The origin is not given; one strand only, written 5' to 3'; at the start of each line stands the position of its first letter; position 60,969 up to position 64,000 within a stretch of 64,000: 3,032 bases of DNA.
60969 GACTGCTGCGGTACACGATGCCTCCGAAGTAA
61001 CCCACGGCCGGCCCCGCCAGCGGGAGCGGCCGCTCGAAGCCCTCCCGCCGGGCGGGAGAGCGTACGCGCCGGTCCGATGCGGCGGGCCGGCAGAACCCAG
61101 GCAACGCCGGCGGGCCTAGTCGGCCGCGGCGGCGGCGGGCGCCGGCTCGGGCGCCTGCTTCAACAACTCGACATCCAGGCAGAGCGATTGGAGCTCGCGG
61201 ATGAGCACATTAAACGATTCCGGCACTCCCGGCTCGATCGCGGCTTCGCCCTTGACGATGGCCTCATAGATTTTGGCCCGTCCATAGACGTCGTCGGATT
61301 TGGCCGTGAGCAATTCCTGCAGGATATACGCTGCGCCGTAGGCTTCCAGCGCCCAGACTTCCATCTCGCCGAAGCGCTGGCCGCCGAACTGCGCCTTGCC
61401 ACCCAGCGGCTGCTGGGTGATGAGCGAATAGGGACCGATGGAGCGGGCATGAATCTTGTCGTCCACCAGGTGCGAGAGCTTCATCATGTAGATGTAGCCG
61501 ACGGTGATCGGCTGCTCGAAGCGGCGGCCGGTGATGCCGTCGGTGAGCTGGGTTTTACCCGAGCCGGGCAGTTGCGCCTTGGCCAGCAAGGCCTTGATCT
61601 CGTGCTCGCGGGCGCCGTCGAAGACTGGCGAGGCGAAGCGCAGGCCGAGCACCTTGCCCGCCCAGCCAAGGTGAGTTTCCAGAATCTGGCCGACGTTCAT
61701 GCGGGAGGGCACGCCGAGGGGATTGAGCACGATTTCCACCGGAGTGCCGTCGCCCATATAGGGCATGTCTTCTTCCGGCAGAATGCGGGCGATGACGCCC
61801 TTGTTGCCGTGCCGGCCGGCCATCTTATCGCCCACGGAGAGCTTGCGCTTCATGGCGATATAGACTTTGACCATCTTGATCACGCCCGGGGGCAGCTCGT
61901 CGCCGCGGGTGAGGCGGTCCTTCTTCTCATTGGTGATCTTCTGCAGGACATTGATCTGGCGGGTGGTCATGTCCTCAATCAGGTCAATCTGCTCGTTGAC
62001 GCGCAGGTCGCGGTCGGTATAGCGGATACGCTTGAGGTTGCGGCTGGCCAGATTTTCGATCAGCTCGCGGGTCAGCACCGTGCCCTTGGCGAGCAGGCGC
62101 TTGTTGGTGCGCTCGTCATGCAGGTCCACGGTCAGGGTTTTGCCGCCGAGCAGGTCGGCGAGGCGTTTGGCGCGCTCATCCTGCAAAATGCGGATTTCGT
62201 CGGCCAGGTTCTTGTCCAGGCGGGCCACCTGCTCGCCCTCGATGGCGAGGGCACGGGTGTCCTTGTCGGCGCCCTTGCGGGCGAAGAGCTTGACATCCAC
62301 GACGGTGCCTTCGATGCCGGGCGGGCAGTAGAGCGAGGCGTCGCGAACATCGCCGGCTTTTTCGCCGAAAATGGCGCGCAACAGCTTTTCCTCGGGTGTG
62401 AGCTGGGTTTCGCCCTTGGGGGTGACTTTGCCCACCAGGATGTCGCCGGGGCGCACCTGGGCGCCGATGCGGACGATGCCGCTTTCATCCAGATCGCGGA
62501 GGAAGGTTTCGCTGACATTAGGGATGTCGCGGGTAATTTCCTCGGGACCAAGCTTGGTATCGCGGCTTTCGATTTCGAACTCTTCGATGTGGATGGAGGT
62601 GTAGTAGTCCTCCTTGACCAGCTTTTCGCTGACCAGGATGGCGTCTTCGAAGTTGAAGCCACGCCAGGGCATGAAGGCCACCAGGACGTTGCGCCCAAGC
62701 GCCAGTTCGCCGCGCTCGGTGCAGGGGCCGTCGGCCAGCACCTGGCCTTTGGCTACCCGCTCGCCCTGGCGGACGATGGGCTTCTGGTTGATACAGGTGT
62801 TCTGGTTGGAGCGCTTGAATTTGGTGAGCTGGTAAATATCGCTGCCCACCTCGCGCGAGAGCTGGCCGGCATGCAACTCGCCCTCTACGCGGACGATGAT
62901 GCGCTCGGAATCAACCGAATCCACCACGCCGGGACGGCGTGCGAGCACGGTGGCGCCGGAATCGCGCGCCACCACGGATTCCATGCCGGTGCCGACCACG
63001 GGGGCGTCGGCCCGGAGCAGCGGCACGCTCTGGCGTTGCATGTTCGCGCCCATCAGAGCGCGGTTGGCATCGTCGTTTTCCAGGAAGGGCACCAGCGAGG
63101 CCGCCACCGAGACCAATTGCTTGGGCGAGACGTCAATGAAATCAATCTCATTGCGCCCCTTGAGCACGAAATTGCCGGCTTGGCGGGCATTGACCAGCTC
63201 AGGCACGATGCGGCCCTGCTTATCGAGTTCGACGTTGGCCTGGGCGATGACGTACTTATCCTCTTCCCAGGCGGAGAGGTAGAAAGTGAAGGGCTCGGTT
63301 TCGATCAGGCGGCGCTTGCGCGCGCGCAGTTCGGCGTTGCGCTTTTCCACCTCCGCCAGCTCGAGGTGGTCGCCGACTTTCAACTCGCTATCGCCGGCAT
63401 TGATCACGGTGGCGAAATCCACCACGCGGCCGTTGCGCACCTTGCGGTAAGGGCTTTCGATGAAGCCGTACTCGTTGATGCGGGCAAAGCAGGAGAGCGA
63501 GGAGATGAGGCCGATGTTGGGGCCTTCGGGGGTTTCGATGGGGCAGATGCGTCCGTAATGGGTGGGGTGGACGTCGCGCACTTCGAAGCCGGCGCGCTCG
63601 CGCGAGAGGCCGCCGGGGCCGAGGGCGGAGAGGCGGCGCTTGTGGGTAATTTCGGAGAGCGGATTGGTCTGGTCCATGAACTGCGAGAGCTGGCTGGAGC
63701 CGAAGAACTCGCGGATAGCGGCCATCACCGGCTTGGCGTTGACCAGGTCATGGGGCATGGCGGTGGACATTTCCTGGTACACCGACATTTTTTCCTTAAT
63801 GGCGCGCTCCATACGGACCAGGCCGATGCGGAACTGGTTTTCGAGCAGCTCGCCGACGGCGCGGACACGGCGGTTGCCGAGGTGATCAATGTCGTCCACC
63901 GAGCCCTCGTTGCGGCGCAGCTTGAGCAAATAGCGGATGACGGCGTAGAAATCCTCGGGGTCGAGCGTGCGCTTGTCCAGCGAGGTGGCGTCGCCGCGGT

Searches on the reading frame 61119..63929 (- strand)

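Call 42: search_protein_families(library=pfam, proteins=[window:61119-63929:-], max_evalue=0.0001)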
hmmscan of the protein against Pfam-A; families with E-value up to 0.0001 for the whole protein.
window:61119-63929:- (937 aa): 4 families
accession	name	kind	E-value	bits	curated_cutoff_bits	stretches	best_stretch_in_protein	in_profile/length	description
PF00562.33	RNA_pol_Rpb2_6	-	7.3e-139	463.5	23.4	1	330-847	2-373/373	RNA polymerase Rpb2, domain 6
PF04565.21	RNA_pol_Rpb2_3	-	1.4e-30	105.7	21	1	83-151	1-68/68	RNA polymerase Rpb2, domain 3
PF04560.25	RNA_pol_Rpb2_7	-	7.2e-28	97.3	32.1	1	849-924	1-86/87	RNA polymerase Rpb2, domain 7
PF10385.14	RNA_pol_Rpb2_45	-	1.1e-18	67.4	28.2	1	217-268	15-66/66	RNA polymerase beta subunit external 1 domain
